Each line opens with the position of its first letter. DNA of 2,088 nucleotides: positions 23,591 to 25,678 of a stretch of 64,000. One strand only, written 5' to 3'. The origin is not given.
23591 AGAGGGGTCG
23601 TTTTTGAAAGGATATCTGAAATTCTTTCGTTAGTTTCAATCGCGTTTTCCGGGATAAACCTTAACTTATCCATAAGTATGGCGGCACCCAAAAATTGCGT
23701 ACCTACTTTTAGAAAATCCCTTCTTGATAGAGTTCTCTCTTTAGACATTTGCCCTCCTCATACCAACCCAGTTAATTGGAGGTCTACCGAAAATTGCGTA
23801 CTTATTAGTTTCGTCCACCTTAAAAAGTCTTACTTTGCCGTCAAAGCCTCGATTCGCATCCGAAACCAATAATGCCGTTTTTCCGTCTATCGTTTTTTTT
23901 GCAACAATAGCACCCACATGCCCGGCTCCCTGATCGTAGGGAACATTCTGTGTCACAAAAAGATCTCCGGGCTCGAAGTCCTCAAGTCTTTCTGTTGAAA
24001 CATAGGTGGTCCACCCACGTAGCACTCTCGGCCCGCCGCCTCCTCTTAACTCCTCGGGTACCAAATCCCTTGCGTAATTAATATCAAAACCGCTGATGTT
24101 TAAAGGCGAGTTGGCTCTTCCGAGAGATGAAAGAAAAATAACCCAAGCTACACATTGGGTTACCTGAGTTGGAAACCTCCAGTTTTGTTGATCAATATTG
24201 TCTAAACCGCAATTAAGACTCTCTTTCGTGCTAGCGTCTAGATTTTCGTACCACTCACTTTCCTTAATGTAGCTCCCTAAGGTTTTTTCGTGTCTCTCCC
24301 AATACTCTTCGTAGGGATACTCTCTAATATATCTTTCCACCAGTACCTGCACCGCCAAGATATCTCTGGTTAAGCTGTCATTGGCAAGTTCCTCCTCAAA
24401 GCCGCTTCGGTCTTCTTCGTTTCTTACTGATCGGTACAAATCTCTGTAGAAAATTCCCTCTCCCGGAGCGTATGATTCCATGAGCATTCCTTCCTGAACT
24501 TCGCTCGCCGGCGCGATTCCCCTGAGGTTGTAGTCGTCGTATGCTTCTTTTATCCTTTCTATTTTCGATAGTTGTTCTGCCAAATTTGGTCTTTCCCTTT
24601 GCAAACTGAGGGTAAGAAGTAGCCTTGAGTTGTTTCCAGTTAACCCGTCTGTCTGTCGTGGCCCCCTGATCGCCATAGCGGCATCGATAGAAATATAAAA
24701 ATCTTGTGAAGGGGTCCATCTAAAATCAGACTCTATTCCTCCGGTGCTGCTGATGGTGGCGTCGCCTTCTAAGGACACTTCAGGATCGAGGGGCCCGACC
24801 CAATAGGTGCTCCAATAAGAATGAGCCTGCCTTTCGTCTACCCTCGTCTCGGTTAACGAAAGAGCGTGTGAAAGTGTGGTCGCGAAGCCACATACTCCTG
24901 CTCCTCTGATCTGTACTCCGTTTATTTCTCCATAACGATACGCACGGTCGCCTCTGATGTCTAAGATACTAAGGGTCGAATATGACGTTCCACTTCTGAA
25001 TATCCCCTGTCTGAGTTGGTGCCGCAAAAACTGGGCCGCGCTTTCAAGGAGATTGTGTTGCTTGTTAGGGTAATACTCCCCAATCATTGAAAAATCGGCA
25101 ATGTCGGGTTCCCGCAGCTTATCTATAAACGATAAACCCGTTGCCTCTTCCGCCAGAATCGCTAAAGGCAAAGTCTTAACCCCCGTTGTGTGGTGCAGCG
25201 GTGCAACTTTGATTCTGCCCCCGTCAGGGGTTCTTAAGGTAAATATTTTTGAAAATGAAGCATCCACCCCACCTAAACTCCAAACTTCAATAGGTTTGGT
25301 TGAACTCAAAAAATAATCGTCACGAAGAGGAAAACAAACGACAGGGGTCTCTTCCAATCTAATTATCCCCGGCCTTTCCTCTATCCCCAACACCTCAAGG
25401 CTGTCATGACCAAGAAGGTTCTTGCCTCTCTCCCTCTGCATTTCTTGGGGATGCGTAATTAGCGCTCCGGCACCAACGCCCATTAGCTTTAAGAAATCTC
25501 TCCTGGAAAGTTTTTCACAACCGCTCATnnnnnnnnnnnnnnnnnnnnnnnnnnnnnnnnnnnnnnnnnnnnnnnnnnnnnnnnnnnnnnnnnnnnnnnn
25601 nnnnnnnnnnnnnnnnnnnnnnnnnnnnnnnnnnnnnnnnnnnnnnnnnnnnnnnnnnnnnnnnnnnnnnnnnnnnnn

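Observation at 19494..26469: Six adjacent cell-wall enzymes that all start with the same twin-arginine (Tat) signal module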

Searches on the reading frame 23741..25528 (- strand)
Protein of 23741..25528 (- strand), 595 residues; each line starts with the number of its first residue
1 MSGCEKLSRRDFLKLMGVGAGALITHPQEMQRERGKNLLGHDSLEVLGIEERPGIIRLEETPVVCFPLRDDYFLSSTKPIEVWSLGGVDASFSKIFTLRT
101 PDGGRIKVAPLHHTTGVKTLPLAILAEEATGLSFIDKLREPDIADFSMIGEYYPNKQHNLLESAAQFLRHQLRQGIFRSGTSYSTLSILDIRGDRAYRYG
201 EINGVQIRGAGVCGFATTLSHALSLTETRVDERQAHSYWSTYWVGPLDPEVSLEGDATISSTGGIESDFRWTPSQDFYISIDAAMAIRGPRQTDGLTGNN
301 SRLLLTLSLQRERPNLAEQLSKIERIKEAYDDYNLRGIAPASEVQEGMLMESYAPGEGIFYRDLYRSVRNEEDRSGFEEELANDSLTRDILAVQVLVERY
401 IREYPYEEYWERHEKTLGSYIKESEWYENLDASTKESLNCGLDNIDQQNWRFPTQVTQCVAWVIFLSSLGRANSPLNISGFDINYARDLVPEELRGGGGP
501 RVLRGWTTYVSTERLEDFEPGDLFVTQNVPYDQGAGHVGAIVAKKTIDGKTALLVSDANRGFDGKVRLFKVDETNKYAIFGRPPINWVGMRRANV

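Call 3: search_protein_families(library=pfam, proteins=[window:23741-25528:-], max_evalue=0.01)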
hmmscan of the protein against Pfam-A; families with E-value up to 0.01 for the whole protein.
window:23741-25528:- (595 aa): 2 families
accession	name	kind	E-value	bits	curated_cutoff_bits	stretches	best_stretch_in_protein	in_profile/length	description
PF04294.18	VanW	-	6.3e-06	26.1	27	1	205-284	51-119/130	VanW like protein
PF10518.14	TAT_signal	-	0.00056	20.2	22.7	1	6-23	1-18/21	TAT (twin-arginine translocation) pathway signal sequence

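Call 9: find_encoding_contigs(protein=window:23741-25528:-, flank=10000, max_places=6)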
Protein window:23741-25528:- (595 aa): 1 contig read that carries it; 1 place shown.
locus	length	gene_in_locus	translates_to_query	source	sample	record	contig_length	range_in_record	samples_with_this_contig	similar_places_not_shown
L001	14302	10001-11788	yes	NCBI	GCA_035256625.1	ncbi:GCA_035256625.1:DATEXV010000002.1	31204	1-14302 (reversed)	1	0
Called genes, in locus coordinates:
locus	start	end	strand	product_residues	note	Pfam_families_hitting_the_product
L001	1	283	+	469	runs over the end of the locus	PF01425:Amidase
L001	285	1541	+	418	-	PF05977:MFS_3, PF07690:MFS_1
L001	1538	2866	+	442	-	PF02934:GatB_N, PF02637:GatB_Yqey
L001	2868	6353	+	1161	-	PF02811:PHP, PF07733:DNA_pol3_alpha, PF17657:DNA_pol3_finger, PF14579:HHH_6, PF01336:tRNA_anti-codon (weak)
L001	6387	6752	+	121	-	PF01245:Ribosomal_L19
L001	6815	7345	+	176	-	PF00753:Lactamase_B, PF19583:ODP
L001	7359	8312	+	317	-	PF09992:NAGPA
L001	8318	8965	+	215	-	PF13624:SurA_N_3 (weak)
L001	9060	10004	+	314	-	PF01522:Polysacc_deac_1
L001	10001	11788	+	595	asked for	PF04294:VanW (faint)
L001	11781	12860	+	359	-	PF01510:Amidase_2 (weak)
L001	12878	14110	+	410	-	PF03816:LytR_cpsA_psr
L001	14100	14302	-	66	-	?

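Call 11: find_homologous_proteins(query=window:23741-25528:-, max_evalue=0.001)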
Query window:23741-25528:- (595 aa): 6 proteins with E <= 0.001 among 8000 candidates.
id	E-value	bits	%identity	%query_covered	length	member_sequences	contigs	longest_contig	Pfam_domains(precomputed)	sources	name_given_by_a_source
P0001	0.0e+0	1368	100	100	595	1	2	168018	PF04294.19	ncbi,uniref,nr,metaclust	ncbi:MAG TPA: twin-arginine translocation signal domain-containing protein [Patescibacteria group ba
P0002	0.0e+0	1183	85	100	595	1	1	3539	PF04294.19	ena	-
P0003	0.0e+0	1093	79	100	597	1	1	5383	PF04294.19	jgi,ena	-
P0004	3.2e-253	860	65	98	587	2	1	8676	-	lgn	-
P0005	1.9e-129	451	38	99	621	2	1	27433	-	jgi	-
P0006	2.0e-115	405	44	76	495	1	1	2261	-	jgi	jgi:hypothetical protein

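Call 13: find_encoding_contigs(protein=P0005, flank=10000, max_places=4)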
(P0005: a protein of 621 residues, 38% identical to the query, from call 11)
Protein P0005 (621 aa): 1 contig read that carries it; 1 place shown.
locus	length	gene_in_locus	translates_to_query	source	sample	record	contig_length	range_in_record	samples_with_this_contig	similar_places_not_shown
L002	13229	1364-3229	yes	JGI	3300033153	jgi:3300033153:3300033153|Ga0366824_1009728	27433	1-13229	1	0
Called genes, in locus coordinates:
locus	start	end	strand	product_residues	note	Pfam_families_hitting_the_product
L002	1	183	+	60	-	?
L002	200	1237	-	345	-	-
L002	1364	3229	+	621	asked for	-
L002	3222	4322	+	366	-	-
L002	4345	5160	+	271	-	PF01522:Polysacc_deac_1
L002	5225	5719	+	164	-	PF02075:RuvC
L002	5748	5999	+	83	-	PF16325:Peptidase_U32_C (weak)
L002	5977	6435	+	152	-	PF18894:PhageMetallopep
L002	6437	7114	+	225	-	PF21694:DNA_pol3_delta_C (faint)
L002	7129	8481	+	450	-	PF02878:PGM_PMM_I, PF02879:PGM_PMM_II, PF02880:PGM_PMM_III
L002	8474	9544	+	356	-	PF10432:bact-PGI_C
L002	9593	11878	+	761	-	PF01326:PPDK_N, PF00391:PEP-utilizers, PF02896:PEP-utilizers_C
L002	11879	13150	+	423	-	PF03952:Enolase_N, PF00113:Enolase_C, PF13378:MR_MLE_C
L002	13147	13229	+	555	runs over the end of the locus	PF01676:Metalloenzyme, PF06415:iPGM_N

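Call 14: find_encoding_contigs(protein=P0004, flank=10000, max_places=4)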
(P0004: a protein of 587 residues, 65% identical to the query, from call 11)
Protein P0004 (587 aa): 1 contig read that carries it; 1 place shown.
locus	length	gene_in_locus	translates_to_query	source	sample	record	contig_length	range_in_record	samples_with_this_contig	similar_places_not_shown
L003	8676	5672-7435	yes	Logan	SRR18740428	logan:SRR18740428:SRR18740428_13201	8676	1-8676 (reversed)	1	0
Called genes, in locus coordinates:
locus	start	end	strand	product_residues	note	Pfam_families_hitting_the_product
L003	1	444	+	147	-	?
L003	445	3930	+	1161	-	PF02811:PHP, PF07733:DNA_pol3_alpha, PF17657:DNA_pol3_finger, PF14579:HHH_6, PF01336:tRNA_anti-codon (weak)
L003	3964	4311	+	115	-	PF01245:Ribosomal_L19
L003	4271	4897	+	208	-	PF00753:Lactamase_B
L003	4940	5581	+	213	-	-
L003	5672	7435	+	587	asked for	-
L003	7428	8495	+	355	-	PF01510:Amidase_2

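Call 18: search_protein_families(library=ncbifam, proteins=[window:23741-25528:-], max_evalue=0.1)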
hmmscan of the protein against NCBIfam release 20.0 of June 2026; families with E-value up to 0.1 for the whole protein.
window:23741-25528:- (595 aa): 1 family
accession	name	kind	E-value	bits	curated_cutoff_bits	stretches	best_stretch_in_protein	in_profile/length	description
TIGR01409.1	TAT_signal_seq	domain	0.0013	19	16.7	1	7-25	1-19/29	twin-arginine translocation signal domain-containing protein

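Call 23: find_related_loci(query=A2, collection=genome_contigs, flank=10000)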
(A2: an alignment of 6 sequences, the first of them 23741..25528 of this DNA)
Query A2 (595 aa) in genome_contigs; peptide patterns used: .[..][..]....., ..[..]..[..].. (x = any residue, [..] = any of these).
27 stretches matched a pattern, but none encodes a relative of the query by tblastn (E <= 1e-3).

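Call 28: search_solved_structures(query=A2, max_evalue=10, show_alignments=2)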
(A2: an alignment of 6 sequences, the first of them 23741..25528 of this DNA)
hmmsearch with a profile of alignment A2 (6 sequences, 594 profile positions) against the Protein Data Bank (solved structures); distinct sequences matched with E-value up to 10: 0.

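Call 29: find_related_loci(query=A2, collection=metagenome_contigs, flank=10000)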
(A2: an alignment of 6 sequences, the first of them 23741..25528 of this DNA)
Query A2 (595 aa) in metagenome_contigs; peptide patterns used: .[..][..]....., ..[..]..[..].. (x = any residue, [..] = any of these).
61 stretches matched a pattern; 5 encode a relative of the query (tblastn E <= 1e-3); 5 distinct loci.
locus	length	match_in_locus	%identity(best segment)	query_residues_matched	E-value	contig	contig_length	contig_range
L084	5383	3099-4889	79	1-595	0e+0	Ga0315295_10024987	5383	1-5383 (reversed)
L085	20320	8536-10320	65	5-595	0e+0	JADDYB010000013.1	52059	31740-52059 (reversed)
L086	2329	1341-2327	83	1-329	0e+0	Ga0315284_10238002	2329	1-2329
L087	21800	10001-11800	40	1-587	1e-133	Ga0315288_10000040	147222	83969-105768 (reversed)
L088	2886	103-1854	28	7-582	2e-38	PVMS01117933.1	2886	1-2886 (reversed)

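Call 44: search_protein_representatives(alignment_id=A3)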
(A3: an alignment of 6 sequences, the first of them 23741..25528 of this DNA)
Query: 6 sequences, 594 profile positions. Proteins with E-value up to 0.001 (for the whole library): 138; up to 1e-10: 94; up to 1e-30: 58. The best 138 are listed.
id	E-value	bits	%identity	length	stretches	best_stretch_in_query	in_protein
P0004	0.0e+00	1057.5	-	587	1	12-594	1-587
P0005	0.0e+00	1013.8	-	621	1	1-594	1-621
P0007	1.9e-187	641.1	-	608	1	3-594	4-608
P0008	1.8e-182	624.7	-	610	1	4-593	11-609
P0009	6.0e-181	619.7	-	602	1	4-591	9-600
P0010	2.1e-168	578.3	-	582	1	38-591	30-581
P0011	4.1e-122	425.4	-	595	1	5-592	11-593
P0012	2.0e-113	396.7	-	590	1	6-591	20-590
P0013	1.4e-109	384.0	-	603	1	5-591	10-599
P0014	2.1e-106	373.5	-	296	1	307-593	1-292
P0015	5.3e-106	372.2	-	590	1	6-581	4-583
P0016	1.1e-100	354.6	-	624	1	6-590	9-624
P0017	1.4e-99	351.0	-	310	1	292-593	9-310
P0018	3.5e-97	343.1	-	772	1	47-590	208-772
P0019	1.1e-88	315.0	-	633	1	2-593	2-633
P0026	2.8e-77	277.3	-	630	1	6-590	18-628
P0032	9.6e-64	232.6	-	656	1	3-591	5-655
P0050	3.0e-40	155.1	-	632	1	1-591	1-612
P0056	3.9e-36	141.5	-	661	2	387-580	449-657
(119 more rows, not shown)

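Call 46: list_cluster_members(proteins=[P0001, P0008, P0011, P0012, P0016, P0019, P0026, P0032, P0050, P0056])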
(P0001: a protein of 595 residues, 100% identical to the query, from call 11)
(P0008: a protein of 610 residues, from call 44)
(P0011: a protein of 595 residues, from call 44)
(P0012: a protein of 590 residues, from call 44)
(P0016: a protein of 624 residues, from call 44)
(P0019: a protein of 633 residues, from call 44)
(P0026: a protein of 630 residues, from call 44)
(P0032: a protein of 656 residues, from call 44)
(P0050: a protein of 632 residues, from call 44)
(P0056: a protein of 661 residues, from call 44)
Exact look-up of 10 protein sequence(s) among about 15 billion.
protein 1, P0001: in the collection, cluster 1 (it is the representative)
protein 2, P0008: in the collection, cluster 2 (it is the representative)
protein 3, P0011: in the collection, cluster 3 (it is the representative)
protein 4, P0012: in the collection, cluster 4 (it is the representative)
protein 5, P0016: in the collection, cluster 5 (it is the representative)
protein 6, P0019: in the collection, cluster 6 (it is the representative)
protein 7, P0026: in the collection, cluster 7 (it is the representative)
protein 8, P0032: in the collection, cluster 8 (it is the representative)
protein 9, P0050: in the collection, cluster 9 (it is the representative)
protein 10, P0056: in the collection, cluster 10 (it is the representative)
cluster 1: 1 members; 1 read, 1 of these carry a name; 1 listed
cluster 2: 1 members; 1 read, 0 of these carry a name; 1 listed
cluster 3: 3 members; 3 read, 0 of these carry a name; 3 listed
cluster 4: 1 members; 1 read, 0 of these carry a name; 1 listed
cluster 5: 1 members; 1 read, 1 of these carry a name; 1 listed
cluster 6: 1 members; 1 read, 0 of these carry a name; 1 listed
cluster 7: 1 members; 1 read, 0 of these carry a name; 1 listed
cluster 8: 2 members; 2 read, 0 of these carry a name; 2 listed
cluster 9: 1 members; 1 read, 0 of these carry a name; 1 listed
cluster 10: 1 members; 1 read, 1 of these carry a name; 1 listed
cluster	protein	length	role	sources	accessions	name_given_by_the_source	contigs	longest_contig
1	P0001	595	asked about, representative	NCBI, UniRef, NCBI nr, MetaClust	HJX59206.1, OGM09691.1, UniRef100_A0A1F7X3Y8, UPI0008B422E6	MAG TPA: twin-arginine translocation signal domain-containing protein [Patescibacteria ... | Uncharacterized protein n=1 Tax=Candidatus Woesebacteria bacterium RBG_13_46_13 ... | MAG: hypothetical protein A2Y68_03655 [Candidatus Woesebacteria bacterium RBG_13_46_13]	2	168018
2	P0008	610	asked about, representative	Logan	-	-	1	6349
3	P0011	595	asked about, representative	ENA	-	-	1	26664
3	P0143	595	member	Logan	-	-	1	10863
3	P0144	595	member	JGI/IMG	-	-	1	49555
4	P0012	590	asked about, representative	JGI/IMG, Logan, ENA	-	-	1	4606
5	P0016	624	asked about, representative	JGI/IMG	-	hypothetical protein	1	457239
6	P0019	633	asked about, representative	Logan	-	-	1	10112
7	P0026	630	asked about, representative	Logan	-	-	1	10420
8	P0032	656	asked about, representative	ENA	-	-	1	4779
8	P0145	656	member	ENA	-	-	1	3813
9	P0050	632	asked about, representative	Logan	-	-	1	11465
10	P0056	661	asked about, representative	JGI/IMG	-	hypothetical protein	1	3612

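Call 47: predict_structure(alignment_id=A3)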
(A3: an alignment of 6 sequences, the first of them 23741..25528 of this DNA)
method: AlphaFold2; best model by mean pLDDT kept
length: 595 residues; sequences in the alignment: 6
mean_pLDDT: 56.2   pTM: 0.53
mean pLDDT of the five models: 56.2, 45.9, 45.9, 39.0, 35.8
residues with pLDDT >= 90: 10; 70-90: 157; 50-70: 196; < 50: 232
segments of 3 or more residues with pLDDT < 50: 1-43, 70-72, 113-117, 198-214, 220-268, 368-380, 451-455, 469-510, 527-537, 557-586, 592-595
pLDDT, mean of each block of 10 residues (from residue 1): 29 29 23 35 52 74 71 61 74 68 73 51 75 75 57 69 84 83 66 51 44 49 33 23 23 25 40 70 80 64 76 89 89 79 76 70 55 43 57 65 59 68 83 70 62 48 52 34 38 41 42 57 50 43 59 51 39 31 43 42
secondary structure, 60 per line:
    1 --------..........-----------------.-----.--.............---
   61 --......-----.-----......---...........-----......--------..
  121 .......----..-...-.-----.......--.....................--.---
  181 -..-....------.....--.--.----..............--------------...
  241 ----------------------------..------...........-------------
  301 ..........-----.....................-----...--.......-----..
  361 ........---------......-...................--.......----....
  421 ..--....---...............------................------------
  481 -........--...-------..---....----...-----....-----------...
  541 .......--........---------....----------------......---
elements in order: H9-18 E45-57 E63-68 E80-85 E89-99 E105-110 E119-127 E145-151 H154-174 H185-188 H195-199 H210-223 E277-287 E301-310 H316-336 E347-353 H359-368 H378-383 H385-403 H406-412 H417-422 H425-428 H432-446 H453-468 H482-489 E507-510 E523-526 E538-547 E550-557 E567-570 E587-592

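Call 49: search_protein_families(library=pfam, alignment_id=A4, max_evalue=0.01)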
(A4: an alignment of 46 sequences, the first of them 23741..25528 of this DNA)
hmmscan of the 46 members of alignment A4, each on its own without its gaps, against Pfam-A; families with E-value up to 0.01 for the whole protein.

A. member 1, window:23741-25528:- (595 aa): 2 families
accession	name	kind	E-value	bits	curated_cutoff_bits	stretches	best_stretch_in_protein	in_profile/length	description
PF04294.18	VanW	-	6.3e-06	26.1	27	1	205-284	51-119/130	VanW like protein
PF10518.14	TAT_signal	-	0.00056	20.2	22.7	1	6-23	1-18/21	TAT (twin-arginine translocation) pathway signal sequence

B. families by the number of members that match (of 46 scanned): 4 families
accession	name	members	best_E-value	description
PF04294.18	VanW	26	2.5e-08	VanW like protein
PF10518.14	TAT_signal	6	0.00056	TAT (twin-arginine translocation) pathway signal sequence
PF16138.10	DUF4846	2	0.00082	Domain of unknown function (4846)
PF17531.7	O_Spanin_T7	1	0.009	Spanin, outer lipoprotein subunit T7-like virus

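Call 51: find_encoding_contigs(protein=P0016, flank=10000, max_places=2)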
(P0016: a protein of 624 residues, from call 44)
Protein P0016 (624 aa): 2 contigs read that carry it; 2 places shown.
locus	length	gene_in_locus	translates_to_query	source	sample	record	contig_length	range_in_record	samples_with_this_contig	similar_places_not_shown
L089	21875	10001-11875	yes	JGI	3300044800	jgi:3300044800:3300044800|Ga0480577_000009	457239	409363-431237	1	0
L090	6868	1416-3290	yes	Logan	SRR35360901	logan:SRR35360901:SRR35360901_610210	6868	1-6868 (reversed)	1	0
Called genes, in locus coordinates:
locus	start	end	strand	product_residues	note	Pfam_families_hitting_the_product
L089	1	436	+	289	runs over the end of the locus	PF00657:Lipase_GDSL, PF13472:Lipase_GDSL_2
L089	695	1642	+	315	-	-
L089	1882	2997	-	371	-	PF26549:Tricorn_N (faint), PF25174:Beta-prop_THOC3 (faint), PF07676:PD40 (faint), PF26550:Tricorn_2nd (weak)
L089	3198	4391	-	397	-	PF26549:Tricorn_N (faint), PF07676:PD40 (faint)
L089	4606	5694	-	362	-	PF00930:DPPIV_N (faint), PF26550:Tricorn_2nd (faint), PF07676:PD40 (faint), PF26549:Tricorn_N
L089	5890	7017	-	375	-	PF23414:Beta-prop_EML_2 (faint), PF00930:DPPIV_N (faint), PF23381:Beta-prop_IFT122_1st (faint), PF24797:Beta-prop_WDR35_TULP_N (faint), PF25174:Beta-prop_THOC3 (faint), PF26549:Tricorn_N (faint), PF00400:WD40 (faint), PF26550:Tricorn_2nd (weak), +3 more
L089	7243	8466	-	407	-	PF26550:Tricorn_2nd (faint), PF07676:PD40 (faint)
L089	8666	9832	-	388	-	PF26550:Tricorn_2nd (faint), PF26549:Tricorn_N (faint), PF07676:PD40 (faint), PF25174:Beta-prop_THOC3 (weak)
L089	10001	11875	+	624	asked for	-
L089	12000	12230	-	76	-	-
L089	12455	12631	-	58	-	-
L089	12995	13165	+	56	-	-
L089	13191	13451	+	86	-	-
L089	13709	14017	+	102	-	-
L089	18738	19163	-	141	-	-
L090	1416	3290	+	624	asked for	-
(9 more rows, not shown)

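Call 62: predict_structure(alignment_id=A4)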
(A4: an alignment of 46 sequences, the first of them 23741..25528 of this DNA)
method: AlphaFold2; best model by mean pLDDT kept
length: 595 residues; sequences in the alignment: 46
mean_pLDDT: 88.8   pTM: 0.83
mean pLDDT of the five models: 88.8, 88.4, 88.1, 87.5, 86.4
residues with pLDDT >= 90: 404; 70-90: 148; 50-70: 21; < 50: 22
segments of 3 or more residues with pLDDT < 50: 1-4, 25-41
pLDDT, mean of each block of 10 residues (from residue 1): 55 69 43 31 81 93 95 92 93 95 93 92 93 89 94 95 98 98 97 91 87 95 96 85 87 86 88 98 93 90 96 97 97 92 89 90 92 94 96 96 86 86 97 94 93 91 96 93 91 81 91 94 83 82 96 96 93 90 83 76
secondary structure, 60 per line:
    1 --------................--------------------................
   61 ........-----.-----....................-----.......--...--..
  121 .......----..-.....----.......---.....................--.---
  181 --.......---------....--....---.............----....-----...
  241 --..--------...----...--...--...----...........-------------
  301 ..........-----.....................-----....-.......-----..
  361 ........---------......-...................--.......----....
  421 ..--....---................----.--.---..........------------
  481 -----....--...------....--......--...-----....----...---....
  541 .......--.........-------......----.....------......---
elements in order: H9-24 E45-68 E80-99 E105-111 E114-116 E119-127 E144-150 H154-174 H185-189 E199-202 E205-208 H212-224 E229-232 E260-262 E265-267 E270-272 E277-287 E301-310 H316-336 E347-353 H359-368 H378-383 H385-403 H406-412 H417-422 H425-428 H432-447 H459-468 H486-489 E501-504 E507-512 E523-526 E537-547 E550-558 E566-571 H576-580 E587-592
